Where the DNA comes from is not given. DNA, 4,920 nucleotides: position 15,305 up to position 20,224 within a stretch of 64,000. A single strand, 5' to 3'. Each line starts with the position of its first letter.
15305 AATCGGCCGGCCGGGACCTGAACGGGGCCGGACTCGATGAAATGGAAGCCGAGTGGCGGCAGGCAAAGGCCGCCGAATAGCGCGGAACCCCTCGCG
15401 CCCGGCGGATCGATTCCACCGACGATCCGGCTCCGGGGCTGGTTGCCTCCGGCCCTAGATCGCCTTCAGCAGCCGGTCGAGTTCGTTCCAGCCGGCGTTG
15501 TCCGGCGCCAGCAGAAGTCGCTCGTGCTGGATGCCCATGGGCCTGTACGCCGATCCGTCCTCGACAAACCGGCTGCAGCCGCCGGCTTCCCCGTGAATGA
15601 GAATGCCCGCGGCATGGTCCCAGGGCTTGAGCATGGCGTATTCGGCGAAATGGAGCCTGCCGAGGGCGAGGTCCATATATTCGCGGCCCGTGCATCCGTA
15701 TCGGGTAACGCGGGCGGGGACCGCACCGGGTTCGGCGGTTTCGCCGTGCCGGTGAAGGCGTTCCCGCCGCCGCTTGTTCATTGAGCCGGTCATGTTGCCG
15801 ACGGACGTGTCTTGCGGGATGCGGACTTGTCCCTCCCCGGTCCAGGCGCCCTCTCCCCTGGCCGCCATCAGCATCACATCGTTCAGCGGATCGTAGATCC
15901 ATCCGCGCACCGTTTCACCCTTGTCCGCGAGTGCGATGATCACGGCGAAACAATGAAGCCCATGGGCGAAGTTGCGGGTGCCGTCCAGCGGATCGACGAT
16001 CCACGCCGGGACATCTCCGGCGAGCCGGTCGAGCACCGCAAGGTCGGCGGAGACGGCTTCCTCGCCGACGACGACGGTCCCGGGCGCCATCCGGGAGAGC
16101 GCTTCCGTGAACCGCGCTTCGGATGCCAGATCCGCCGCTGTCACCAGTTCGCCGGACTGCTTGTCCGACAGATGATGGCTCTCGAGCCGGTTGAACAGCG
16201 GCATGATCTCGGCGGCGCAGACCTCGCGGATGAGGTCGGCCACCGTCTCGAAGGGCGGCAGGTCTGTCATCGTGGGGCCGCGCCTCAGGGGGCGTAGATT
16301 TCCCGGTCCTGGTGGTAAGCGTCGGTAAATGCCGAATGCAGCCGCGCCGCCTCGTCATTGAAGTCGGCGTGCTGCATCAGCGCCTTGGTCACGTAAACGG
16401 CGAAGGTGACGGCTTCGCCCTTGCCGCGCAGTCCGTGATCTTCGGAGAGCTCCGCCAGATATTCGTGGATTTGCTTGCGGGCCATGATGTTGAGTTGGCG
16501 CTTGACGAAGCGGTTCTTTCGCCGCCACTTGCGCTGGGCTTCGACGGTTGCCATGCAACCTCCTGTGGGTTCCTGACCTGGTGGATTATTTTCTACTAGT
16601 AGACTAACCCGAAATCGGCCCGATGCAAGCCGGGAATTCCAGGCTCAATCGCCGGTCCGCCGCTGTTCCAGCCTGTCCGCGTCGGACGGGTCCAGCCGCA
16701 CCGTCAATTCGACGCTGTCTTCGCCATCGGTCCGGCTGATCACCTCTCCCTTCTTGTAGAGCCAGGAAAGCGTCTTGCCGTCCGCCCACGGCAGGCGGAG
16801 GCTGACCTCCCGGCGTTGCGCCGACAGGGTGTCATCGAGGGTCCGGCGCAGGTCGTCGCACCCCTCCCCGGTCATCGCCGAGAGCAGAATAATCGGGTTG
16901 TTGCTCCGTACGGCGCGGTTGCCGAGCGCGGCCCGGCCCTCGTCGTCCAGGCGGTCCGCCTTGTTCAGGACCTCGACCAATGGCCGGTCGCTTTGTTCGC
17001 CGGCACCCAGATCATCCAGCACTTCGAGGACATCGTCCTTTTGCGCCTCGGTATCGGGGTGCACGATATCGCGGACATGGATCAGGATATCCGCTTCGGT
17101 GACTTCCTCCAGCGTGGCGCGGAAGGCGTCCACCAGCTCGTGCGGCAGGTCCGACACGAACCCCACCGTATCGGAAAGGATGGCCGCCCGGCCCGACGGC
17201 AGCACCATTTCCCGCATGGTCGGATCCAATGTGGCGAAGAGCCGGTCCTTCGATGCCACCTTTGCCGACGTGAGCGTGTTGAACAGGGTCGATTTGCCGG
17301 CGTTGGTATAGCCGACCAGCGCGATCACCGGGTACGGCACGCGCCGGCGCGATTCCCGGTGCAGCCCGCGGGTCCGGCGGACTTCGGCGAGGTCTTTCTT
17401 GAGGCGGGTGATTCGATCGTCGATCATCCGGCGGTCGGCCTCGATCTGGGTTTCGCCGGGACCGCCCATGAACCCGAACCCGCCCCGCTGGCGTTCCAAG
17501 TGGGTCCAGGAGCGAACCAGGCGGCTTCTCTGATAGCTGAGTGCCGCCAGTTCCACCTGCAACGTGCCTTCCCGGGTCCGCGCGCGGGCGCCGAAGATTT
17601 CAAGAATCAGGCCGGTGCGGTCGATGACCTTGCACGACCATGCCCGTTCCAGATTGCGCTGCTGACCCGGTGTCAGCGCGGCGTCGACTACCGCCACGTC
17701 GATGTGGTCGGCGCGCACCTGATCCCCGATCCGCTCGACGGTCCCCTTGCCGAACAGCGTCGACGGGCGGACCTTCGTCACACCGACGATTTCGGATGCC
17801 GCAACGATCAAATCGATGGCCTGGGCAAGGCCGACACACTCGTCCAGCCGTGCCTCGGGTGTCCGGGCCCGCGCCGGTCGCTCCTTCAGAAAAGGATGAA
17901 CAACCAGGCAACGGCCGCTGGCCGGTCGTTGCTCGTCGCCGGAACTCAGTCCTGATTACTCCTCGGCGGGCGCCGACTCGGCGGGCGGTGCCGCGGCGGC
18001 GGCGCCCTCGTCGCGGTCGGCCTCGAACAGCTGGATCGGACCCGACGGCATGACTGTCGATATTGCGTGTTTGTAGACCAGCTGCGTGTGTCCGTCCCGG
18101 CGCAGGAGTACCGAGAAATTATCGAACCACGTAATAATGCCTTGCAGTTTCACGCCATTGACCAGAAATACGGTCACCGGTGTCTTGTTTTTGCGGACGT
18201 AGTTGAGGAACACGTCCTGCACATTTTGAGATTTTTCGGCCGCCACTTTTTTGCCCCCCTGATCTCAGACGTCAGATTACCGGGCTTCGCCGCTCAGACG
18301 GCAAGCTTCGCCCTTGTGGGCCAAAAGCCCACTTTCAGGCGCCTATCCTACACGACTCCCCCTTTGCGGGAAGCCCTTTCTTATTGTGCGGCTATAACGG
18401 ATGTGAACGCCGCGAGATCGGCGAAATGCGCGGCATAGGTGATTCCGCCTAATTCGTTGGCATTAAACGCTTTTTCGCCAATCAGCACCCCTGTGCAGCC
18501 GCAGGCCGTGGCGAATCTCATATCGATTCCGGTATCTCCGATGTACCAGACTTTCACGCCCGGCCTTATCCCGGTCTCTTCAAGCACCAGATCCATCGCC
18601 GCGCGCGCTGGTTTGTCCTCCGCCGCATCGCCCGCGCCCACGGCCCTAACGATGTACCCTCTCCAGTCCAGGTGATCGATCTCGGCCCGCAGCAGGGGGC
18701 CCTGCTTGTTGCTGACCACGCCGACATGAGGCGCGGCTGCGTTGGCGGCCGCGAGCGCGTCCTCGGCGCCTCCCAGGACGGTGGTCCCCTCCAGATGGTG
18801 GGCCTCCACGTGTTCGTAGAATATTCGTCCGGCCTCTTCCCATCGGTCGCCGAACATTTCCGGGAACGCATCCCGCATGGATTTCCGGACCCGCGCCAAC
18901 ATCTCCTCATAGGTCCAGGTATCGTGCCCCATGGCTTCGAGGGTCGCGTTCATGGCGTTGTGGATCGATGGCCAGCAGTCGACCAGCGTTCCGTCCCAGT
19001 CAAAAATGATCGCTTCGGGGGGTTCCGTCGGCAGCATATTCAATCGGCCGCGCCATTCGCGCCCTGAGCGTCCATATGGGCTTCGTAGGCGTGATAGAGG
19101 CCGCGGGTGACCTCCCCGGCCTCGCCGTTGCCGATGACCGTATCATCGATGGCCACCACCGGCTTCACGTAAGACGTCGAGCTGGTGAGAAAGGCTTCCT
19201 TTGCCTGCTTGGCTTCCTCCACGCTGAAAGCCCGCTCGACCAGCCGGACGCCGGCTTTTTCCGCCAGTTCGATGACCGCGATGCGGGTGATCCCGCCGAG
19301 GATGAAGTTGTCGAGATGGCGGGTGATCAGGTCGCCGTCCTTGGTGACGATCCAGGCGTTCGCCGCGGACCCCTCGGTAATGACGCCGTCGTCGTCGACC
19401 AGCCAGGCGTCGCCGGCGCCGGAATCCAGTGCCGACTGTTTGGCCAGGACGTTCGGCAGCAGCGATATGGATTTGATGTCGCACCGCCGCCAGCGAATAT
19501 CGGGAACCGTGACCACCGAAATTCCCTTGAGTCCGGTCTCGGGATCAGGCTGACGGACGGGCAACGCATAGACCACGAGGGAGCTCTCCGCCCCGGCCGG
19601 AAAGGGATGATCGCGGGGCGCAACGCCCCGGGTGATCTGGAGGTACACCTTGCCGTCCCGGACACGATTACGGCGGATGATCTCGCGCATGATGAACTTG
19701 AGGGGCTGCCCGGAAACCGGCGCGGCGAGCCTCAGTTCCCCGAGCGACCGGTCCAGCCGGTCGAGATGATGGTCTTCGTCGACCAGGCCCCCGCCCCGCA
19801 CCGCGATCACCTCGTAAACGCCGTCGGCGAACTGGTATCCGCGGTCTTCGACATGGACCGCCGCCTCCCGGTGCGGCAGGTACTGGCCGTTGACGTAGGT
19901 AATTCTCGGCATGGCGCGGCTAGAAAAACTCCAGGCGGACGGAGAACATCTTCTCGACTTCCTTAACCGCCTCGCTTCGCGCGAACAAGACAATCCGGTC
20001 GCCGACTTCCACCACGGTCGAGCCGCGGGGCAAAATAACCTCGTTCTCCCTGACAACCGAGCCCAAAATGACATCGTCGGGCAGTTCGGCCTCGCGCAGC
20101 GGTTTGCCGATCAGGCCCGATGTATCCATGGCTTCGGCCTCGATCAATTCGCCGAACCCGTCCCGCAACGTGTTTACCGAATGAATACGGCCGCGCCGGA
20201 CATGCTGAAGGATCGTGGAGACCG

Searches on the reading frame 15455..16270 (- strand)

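Call 7: search_protein_families(library=pfam, proteins=[window:15455-16270:-])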
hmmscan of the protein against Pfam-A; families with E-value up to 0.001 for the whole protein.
window:15455-16270:- (271 aa): 1 family
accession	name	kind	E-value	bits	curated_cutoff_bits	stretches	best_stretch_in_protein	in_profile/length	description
PF00459.30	Inositol_P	-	3.4e-42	145.3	27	1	18-238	16-240/271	Inositol monophosphatase family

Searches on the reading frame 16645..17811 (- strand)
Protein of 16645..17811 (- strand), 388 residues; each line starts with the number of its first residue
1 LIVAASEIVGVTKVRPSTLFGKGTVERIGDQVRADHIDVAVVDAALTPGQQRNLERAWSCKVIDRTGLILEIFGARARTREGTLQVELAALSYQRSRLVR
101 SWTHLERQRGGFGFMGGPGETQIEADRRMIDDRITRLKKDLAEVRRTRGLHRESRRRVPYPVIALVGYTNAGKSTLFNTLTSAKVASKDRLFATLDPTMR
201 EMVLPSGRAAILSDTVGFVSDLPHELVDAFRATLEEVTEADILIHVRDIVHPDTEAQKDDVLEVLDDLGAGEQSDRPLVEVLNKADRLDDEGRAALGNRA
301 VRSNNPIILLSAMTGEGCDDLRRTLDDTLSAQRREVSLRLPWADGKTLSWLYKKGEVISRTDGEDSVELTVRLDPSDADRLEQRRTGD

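Call 7: search_protein_families(library=pfam, proteins=[window:16645-17811:-])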
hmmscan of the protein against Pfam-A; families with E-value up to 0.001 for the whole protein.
window:16645-17811:- (388 aa): 7 families
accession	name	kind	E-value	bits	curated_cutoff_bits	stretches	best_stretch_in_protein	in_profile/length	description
PF16360.10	GTP-bdg_M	-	1.6e-30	105.9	29.5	1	76-155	1-79/79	GTP-binding GTPase Middle Region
PF13167.11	GTP-bdg_N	-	8.1e-21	74.8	25.4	1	4-73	19-88/89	GTP-binding GTPase N-terminal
PF01926.29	MMR_HSR1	-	2.6e-19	69.8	21.9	1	163-284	2-113/113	50S ribosome-binding GTPase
PF19275.4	HflX_C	-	4.9e-14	52.6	26.4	1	297-384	3-90/102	HflX C-terminal domain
PF13191.12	AAA_16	-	4.1e-06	27.8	32.6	1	143-298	8-154/167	AAA ATPase domain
PF03193.22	RsgA_GTPase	-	1.6e-05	25.3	30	0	273-329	51-108/174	RsgA GTPase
PF02421.24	FeoB_N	-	4e-05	23.6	27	0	163-184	3-24/156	Ferrous iron transport protein B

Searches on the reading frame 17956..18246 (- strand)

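Call 31: search_protein_families(library=pfam, proteins=[window:17956-18246:-], max_evalue=0.00001)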
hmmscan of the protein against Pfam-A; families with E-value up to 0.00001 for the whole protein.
window:17956-18246:- (96 aa): 2 families
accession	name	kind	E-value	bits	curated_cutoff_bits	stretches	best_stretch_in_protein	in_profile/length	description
PF17209.9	Hfq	-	3.3e-32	110.3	27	1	9-71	1-63/64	Hfq protein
PF21979.2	Hfq_1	-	5.4e-06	26.9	27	1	19-65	12-59/61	Hfq related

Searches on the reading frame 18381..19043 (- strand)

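Call 7: search_protein_families(library=pfam, proteins=[window:18381-19043:-])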
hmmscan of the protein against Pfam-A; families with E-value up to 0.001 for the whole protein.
window:18381-19043:- (220 aa): 4 families
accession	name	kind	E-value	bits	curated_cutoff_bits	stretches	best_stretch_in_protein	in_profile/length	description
PF13419.12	HAD_2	-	3.6e-23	83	23.8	1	12-185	1-175/178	Haloacid dehalogenase-like hydrolase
PF00702.32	Hydrolase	-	2.2e-15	58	26.4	1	10-182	2-191/191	haloacid dehalogenase-like hydrolase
PF12710.13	HAD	-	9.6e-08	33.1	27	1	12-177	1-187/189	haloacid dehalogenase-like hydrolase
PF13242.12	Hydrolase_like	-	8e-06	26.1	22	1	144-202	4-62/75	HAD-hyrolase-like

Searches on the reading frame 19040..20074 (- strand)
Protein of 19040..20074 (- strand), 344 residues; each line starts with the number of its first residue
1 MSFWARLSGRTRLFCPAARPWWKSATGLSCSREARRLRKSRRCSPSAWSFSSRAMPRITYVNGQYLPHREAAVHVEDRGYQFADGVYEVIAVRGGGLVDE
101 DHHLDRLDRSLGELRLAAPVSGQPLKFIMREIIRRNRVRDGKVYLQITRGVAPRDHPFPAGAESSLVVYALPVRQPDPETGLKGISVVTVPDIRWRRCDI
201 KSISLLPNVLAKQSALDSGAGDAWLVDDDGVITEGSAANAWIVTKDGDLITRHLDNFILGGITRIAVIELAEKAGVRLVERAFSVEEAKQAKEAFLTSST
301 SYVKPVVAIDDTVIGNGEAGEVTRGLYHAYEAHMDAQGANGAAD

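Call 7: search_protein_families(library=pfam, proteins=[window:19040-20074:-])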
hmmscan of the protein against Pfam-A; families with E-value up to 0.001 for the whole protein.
window:19040-20074:- (344 aa): 1 family
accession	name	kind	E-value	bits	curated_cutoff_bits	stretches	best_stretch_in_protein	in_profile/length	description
PF01063.24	Aminotran_4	-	3.6e-46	158.3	28.5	1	85-309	1-223/223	Amino-transferase class IV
